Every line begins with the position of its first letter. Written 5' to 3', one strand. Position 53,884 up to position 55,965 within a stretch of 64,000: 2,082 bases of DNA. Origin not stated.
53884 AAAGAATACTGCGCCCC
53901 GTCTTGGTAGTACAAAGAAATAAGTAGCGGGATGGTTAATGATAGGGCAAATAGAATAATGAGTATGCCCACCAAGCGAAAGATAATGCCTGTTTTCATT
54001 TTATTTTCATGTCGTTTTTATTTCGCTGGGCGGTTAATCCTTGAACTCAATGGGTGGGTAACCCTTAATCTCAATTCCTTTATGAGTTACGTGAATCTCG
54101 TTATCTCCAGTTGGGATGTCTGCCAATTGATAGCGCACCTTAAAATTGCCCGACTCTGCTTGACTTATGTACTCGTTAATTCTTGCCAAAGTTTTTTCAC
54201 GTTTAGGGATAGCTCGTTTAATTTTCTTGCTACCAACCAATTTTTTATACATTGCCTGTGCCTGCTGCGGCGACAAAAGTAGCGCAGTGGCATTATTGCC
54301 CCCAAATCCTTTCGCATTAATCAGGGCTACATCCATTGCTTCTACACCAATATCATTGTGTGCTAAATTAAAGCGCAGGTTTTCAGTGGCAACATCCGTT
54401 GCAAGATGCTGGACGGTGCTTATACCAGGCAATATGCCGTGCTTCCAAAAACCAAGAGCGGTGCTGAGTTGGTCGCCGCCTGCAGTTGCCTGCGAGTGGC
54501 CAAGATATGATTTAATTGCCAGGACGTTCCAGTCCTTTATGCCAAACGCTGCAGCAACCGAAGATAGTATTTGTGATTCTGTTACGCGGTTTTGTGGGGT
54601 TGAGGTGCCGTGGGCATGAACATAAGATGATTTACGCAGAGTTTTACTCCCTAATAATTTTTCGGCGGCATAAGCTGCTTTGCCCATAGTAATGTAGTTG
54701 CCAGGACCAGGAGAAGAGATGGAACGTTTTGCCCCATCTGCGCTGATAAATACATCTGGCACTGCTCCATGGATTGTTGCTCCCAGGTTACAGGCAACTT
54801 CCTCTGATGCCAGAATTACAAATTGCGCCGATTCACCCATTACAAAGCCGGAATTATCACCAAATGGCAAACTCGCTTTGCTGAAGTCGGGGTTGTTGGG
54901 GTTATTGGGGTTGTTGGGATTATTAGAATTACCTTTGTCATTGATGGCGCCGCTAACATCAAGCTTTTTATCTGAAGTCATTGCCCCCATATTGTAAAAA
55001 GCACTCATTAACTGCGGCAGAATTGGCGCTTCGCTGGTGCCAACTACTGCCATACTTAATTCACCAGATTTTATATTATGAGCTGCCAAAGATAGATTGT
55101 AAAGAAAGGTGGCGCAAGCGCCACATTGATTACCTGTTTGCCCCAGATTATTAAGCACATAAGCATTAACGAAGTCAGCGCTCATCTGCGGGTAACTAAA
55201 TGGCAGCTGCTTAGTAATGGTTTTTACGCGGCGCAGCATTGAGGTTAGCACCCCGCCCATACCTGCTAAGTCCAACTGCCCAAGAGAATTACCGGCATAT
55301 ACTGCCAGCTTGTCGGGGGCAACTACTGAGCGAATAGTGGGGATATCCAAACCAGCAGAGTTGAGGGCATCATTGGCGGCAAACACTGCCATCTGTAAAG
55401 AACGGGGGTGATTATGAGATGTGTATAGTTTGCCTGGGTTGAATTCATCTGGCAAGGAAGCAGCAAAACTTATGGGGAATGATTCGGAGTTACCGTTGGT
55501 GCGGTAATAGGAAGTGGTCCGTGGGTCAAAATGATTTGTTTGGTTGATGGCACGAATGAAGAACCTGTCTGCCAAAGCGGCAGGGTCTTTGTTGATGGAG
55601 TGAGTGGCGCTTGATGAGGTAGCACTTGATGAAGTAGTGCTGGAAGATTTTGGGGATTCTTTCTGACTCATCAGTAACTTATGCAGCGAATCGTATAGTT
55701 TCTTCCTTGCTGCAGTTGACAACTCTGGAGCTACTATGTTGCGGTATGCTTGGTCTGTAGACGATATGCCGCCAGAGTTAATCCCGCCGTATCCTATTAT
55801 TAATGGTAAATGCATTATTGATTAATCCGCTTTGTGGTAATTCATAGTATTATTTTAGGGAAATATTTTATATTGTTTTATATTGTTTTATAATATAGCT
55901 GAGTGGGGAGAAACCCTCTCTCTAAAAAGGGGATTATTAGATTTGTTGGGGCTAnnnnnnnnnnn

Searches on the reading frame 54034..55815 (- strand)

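Call 47: search_protein_families(library=pfam, proteins=[window:54034-55815:-], max_evalue=0.00001)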
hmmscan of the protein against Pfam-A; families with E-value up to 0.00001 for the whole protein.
window:54034-55815:- (593 aa): 2 families
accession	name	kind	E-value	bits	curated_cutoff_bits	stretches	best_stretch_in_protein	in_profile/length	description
PF00109.32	ketoacyl-synt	-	1.6e-12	48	20.8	1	138-284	88-224/252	Beta-ketoacyl synthase, N-terminal domain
PF02801.28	Ketoacyl-synt_C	-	2.4e-10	40.9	20.8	1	357-464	9-114/119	Beta-ketoacyl synthase, C-terminal domain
